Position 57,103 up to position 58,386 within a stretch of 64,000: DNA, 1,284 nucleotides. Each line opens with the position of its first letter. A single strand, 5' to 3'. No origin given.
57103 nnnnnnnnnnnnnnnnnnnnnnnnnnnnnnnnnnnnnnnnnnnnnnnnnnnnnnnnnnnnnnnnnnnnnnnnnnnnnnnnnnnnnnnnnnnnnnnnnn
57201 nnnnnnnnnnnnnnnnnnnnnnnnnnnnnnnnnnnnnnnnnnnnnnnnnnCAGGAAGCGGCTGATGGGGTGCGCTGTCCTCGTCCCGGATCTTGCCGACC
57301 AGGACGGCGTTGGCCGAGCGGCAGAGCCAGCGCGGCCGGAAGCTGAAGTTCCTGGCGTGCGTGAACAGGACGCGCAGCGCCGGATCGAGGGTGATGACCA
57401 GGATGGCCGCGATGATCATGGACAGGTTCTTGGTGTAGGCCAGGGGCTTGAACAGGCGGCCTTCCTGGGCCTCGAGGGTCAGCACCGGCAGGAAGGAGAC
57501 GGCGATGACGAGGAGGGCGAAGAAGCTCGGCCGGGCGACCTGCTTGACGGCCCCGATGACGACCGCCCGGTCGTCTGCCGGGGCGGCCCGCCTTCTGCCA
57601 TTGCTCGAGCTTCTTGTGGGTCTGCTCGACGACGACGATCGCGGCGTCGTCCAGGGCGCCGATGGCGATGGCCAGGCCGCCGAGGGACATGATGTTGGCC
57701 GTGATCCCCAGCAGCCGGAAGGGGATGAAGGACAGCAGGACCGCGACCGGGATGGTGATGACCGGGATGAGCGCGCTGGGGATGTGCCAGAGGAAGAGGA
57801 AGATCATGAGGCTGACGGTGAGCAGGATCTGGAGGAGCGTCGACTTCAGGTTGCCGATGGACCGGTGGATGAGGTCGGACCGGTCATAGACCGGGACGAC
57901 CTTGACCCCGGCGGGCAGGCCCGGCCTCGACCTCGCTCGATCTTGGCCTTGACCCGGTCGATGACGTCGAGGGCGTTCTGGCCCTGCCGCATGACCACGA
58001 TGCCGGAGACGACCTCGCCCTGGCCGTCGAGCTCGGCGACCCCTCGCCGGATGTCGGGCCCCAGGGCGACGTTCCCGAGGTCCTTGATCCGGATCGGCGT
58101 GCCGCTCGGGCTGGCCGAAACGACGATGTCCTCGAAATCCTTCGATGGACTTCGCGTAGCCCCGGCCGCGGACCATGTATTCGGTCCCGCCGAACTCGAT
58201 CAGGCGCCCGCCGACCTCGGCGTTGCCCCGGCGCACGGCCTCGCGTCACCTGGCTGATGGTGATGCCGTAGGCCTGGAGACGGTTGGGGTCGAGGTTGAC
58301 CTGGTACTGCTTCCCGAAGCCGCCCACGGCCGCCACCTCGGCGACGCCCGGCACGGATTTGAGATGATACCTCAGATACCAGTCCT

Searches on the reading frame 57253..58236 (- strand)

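Call 91: search_protein_families(library=pfam, proteins=[window:57253-58236:-], max_evalue=0.001)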
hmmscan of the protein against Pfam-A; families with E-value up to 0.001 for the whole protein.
window:57253-58236:- (328 aa): 1 family
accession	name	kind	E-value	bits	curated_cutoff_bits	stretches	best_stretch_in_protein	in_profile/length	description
PF00873.25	ACR_tran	-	6e-31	107.5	28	1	105-215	308-417/1021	AcrB/AcrD/AcrF family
